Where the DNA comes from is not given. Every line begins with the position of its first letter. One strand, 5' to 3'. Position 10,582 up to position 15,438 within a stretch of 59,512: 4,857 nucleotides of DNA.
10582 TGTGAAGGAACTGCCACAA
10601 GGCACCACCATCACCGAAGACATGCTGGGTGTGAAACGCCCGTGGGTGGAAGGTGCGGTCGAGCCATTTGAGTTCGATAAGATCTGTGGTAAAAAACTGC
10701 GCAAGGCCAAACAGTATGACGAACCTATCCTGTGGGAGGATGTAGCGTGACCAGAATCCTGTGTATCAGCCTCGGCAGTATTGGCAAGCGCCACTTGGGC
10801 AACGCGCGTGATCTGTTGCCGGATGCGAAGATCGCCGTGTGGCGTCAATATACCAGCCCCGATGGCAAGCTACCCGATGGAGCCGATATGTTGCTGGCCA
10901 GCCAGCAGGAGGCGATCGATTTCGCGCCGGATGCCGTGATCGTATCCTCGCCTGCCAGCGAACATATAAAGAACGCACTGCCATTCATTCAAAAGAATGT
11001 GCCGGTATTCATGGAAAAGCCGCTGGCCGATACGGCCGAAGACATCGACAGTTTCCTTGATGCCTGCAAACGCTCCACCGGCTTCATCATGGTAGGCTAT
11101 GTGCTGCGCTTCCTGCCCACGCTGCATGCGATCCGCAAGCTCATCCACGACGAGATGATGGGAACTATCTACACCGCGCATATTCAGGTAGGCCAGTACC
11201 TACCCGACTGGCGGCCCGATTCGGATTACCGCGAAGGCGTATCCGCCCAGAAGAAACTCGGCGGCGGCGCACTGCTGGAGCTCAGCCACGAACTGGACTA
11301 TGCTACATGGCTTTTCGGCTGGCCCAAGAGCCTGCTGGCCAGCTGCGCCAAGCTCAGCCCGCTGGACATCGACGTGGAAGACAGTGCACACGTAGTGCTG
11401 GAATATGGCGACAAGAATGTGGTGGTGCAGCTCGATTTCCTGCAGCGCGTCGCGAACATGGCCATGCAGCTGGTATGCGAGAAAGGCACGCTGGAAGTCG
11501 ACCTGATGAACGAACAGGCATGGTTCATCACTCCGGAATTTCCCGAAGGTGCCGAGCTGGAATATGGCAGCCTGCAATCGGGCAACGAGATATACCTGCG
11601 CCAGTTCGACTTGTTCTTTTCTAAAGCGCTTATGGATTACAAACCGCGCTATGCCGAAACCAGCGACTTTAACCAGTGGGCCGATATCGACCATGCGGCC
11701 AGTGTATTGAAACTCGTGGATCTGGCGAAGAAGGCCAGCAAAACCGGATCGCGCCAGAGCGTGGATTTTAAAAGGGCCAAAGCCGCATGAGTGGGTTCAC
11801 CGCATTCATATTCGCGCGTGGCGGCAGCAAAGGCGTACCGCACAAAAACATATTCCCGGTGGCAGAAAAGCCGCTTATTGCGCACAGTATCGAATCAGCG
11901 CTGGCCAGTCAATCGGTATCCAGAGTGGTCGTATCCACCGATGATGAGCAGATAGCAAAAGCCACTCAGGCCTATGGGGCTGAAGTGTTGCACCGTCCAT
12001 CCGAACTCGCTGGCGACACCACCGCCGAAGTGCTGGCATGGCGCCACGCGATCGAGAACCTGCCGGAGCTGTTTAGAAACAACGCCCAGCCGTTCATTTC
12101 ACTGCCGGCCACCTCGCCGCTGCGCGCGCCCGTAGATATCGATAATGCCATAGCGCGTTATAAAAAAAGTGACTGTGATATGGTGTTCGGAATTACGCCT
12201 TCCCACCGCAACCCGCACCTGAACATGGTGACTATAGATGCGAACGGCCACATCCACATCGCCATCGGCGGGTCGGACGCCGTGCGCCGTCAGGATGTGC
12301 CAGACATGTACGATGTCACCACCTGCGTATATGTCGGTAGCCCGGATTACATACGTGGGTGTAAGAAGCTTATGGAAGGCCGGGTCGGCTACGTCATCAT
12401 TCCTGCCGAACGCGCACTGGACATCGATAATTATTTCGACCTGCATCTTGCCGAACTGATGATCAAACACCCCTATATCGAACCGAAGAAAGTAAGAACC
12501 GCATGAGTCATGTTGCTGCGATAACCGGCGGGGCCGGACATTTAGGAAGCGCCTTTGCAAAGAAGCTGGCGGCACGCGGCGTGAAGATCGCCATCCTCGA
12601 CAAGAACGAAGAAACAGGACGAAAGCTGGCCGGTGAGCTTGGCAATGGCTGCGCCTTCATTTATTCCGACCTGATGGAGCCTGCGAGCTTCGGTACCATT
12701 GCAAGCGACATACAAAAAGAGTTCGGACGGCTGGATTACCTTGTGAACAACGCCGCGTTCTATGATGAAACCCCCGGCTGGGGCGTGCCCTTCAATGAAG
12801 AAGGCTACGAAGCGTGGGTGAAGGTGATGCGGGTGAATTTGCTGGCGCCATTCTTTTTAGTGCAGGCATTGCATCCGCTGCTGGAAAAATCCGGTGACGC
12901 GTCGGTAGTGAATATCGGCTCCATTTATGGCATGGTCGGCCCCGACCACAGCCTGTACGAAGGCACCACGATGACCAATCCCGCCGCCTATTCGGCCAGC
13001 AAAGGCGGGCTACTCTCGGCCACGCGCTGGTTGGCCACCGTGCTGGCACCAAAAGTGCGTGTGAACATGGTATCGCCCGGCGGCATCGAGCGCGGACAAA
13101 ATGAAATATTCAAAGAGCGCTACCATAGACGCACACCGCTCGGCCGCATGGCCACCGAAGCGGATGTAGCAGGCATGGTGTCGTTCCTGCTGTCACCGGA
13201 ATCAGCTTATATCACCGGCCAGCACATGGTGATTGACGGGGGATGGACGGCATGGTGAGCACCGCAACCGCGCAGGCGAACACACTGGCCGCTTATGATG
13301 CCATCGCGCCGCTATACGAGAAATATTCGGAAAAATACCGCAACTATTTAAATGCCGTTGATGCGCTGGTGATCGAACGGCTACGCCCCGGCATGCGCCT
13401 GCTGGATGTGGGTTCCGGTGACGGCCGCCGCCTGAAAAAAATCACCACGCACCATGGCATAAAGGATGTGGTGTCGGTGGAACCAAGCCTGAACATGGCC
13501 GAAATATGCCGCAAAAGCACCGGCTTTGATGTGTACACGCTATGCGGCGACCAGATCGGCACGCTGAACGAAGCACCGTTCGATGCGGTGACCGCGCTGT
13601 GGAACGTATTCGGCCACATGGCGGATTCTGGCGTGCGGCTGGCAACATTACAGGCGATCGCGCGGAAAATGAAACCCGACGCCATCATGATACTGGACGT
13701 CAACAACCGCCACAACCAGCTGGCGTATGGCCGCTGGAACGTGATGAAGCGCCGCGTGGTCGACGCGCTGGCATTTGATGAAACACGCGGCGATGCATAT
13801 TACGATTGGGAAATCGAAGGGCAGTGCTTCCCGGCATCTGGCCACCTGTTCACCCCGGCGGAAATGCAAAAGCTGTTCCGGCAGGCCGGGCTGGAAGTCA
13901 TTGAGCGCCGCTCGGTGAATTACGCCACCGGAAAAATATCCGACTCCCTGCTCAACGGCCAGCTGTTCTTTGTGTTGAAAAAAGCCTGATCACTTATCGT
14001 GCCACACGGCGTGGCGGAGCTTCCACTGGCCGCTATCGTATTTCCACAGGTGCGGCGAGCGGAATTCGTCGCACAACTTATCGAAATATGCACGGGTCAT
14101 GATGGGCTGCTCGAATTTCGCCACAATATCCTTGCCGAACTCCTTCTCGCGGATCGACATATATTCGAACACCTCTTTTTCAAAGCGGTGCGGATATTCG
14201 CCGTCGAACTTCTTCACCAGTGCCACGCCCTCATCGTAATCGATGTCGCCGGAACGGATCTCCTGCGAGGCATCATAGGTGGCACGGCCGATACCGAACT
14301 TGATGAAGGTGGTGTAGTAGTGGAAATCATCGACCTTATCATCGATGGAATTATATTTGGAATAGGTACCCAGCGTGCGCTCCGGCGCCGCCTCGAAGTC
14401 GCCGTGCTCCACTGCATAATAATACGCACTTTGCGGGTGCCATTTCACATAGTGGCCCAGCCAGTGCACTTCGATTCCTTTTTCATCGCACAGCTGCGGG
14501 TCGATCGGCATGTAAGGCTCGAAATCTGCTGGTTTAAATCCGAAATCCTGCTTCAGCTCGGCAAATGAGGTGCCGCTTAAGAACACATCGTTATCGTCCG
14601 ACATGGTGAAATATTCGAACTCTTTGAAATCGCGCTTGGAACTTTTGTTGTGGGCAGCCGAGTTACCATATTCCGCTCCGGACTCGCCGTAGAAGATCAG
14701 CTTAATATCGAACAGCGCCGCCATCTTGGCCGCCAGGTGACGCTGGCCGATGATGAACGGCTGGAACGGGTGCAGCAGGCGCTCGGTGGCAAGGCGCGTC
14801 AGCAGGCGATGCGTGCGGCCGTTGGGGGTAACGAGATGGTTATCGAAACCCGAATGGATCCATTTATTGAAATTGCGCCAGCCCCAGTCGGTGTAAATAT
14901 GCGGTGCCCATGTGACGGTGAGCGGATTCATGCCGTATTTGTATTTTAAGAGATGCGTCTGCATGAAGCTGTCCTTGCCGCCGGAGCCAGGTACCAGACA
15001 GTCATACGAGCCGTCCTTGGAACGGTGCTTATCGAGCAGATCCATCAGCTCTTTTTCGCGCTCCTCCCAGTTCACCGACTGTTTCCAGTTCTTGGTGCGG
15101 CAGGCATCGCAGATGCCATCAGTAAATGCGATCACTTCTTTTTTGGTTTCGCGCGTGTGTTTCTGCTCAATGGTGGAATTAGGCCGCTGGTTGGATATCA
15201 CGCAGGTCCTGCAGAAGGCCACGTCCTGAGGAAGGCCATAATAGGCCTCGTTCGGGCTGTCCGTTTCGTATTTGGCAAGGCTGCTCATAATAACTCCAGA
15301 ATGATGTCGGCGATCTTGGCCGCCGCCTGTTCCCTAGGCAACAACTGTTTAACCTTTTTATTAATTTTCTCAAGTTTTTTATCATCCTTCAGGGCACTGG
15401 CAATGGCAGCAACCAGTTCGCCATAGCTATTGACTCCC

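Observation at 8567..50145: A 73-bp palindromic repeat family (R1) with 5 to 6 copies in 59 kb, behaving like Rickettsia palindromic elements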

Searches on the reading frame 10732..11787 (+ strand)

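Call 92: search_protein_families(library=pfam, proteins=[window:10732-11787:+], max_evalue=0.00001)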
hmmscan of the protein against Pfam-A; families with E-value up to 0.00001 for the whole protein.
window:10732-11787:+ (352 aa): 3 families
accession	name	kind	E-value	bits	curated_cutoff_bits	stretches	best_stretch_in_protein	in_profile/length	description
PF22725.1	GFO_IDH_MocA_C3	-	1.4e-16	61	27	1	133-255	3-124/124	GFO/IDH/MocA C-terminal domain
PF01408.29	GFO_IDH_MocA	-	2.9e-11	44.6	24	1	9-123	3-120/120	Oxidoreductase family, NAD-binding Rossmann fold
PF02894.22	GFO_IDH_MocA_C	-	2.9e-11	44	22.9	1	135-257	1-131/218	Oxidoreductase family, C-terminal alpha/beta domain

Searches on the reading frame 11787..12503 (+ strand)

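Call 92: search_protein_families(library=pfam, proteins=[window:11787-12503:+], max_evalue=0.00001)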
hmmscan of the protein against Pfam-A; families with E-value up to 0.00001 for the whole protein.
window:11787-12503:+ (239 aa): 2 families
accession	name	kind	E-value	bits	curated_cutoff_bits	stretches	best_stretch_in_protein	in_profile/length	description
PF02348.25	CTP_transf_3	-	4.5e-21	76.1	22.6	1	6-140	2-130/217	Cytidylyltransferase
PF12804.13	NTP_transf_3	-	7.2e-07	30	27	1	19-143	15-130/160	MobA-like NTP transferase domain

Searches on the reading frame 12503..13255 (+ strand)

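Call 92: search_protein_families(library=pfam, proteins=[window:12503-13255:+], max_evalue=0.00001)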
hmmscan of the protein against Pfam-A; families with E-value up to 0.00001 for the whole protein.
window:12503-13255:+ (251 aa): 3 families
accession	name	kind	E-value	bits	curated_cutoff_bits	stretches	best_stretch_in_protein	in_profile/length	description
PF13561.12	adh_short_C2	-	1.1e-46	159.7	27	1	14-249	8-236/236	Enoyl-(Acyl carrier protein) reductase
PF00106.31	adh_short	-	6.8e-36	124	26.6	1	4-196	2-183/195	short chain dehydrogenase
PF01370.27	Epimerase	-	1.4e-06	28.3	20.9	1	6-167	2-146/240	NAD dependent epimerase/dehydratase family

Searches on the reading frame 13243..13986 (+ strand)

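Call 92: search_protein_families(library=pfam, proteins=[window:13243-13986:+], max_evalue=0.00001)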
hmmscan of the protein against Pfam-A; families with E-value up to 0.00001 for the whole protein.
window:13243-13986:+ (248 aa): 4 families
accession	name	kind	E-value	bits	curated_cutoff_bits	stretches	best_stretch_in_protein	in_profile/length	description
PF13489.12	Methyltransf_23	-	4.4e-15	56.2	27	1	44-221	17-163/164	Methyltransferase domain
PF13649.12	Methyltransf_25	-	1.9e-08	35.3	27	1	54-146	2-96/97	Methyltransferase domain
PF08241.18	Methyltransf_11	-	6.7e-07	30.3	21.2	1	54-150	1-94/95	Methyltransferase domain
PF08242.18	Methyltransf_12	-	2.1e-06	28.8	30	1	54-148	1-97/98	Methyltransferase domain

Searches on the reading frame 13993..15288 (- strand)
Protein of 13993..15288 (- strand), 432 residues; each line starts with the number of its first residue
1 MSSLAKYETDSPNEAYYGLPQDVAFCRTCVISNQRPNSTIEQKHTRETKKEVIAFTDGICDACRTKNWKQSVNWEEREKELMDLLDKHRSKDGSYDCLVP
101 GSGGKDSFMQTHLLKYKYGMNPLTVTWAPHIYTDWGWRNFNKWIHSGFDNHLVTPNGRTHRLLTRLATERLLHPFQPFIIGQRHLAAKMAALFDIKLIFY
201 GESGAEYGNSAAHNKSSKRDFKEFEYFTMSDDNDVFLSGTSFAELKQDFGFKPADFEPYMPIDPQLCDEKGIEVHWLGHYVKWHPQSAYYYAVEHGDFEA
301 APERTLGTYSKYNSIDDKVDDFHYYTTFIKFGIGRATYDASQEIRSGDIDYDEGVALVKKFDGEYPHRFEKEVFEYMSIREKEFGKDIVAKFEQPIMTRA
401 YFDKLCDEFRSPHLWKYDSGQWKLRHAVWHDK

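Call 92: search_protein_families(library=pfam, proteins=[window:13993-15288:-], max_evalue=0.00001)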
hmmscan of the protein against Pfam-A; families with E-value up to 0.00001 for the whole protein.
window:13993-15288:- (432 aa): 0 families

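Call 93: search_protein_families(library=pfam, proteins=[window:13993-15288:-], max_evalue=0.01)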
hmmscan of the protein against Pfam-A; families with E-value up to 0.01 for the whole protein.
window:13993-15288:- (432 aa): 0 families
